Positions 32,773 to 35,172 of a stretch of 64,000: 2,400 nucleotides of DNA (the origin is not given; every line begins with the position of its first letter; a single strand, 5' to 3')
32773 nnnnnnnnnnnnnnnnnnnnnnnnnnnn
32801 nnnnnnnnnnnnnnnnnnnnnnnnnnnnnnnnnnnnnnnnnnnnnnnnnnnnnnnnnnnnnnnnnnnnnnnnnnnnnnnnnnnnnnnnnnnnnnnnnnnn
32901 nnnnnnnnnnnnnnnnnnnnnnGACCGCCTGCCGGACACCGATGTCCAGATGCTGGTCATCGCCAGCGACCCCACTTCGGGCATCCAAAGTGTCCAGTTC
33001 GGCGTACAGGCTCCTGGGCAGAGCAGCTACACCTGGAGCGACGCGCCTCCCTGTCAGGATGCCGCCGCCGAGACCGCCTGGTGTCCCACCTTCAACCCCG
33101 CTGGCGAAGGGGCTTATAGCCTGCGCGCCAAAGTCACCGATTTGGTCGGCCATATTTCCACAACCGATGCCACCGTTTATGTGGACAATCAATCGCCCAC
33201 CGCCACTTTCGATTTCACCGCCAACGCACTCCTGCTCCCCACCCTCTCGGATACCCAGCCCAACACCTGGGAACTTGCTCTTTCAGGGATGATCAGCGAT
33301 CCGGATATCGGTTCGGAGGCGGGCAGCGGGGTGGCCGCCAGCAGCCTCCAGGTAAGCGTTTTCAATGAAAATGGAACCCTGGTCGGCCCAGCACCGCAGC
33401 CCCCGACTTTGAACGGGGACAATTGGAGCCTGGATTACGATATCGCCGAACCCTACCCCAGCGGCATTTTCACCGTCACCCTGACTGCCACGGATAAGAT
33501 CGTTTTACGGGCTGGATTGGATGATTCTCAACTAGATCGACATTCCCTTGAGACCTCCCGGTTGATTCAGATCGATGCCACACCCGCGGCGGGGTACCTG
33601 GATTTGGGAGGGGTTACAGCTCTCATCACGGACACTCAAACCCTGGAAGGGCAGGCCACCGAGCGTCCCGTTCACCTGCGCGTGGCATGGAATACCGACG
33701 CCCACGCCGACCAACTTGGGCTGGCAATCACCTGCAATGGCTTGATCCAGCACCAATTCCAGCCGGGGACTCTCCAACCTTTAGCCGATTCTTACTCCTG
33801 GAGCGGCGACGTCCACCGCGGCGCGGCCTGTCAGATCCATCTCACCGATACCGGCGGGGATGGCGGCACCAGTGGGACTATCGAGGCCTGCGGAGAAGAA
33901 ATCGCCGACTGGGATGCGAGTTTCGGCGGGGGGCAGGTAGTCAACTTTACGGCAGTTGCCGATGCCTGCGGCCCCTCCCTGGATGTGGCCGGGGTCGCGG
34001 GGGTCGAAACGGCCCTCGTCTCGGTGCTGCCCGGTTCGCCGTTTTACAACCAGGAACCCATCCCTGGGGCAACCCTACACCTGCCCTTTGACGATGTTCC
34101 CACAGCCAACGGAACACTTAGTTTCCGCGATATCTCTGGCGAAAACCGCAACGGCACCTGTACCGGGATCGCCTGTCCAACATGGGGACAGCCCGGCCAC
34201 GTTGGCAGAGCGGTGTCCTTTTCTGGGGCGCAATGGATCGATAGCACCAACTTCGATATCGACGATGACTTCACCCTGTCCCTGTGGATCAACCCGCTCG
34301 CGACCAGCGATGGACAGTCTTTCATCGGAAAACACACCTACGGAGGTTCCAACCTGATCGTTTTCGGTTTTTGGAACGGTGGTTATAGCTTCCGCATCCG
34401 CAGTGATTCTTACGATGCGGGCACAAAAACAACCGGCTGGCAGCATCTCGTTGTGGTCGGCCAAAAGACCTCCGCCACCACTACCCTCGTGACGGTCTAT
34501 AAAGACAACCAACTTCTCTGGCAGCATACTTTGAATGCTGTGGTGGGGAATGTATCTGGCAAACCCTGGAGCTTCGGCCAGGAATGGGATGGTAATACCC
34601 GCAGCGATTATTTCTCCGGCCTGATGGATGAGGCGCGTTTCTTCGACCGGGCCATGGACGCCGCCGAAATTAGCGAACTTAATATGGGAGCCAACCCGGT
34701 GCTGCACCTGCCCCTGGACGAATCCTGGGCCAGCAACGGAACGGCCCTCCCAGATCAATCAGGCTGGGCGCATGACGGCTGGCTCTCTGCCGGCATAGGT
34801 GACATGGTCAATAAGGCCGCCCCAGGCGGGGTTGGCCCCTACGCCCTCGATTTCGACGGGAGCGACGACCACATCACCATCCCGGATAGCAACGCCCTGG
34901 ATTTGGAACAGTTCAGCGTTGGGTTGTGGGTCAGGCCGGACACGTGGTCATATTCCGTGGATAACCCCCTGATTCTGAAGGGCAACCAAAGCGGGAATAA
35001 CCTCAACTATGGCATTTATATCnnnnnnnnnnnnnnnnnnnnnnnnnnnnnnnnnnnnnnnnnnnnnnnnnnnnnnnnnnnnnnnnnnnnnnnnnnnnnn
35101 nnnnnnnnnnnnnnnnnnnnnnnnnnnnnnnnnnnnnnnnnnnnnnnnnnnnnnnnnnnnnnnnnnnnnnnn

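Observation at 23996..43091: A surface-protein gene of about 19 kb and 6,360 codons, written as three ORFs whose junctions sit exactly on heptamer arrays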

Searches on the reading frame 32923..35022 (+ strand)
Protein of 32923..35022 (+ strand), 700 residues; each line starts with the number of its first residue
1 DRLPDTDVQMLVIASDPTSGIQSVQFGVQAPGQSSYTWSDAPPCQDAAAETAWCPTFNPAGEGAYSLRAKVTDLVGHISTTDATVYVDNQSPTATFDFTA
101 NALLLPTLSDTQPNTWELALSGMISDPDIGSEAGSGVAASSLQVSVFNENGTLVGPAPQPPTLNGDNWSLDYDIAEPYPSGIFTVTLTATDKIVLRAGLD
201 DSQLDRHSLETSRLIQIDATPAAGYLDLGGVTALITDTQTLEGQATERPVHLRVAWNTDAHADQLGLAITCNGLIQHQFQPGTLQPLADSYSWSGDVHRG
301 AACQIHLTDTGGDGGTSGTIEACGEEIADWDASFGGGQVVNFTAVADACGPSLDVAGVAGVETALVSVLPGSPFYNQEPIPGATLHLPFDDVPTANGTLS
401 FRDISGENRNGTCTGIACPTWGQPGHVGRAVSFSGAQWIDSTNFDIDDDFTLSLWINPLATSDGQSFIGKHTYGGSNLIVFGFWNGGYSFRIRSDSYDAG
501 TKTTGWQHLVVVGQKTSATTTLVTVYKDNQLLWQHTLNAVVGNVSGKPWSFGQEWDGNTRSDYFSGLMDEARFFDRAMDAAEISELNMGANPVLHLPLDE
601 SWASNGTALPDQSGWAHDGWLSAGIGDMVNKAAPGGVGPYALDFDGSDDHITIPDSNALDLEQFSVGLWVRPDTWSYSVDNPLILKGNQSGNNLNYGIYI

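Call 40: search_protein_families(library=pfam, proteins=[window:32923-35022:+], max_evalue=0.1)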
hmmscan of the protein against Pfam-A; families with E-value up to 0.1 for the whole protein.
window:32923-35022:+ (700 aa): 3 families
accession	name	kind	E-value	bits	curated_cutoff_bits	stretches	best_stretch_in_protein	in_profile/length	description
PF13385.13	Laminin_G_3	-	4.3e-19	69.6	27.6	2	440-584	10-151/151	Concanavalin A-like lectin/glucanases superfamily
PF19077.6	Big_13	-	0.0018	19.2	27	0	51-88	62-101/102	Bacterial Ig-like domain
PF13860.13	FlgD_ig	-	0.0092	16.4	27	0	138-191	21-77/79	FlgD Ig-like domain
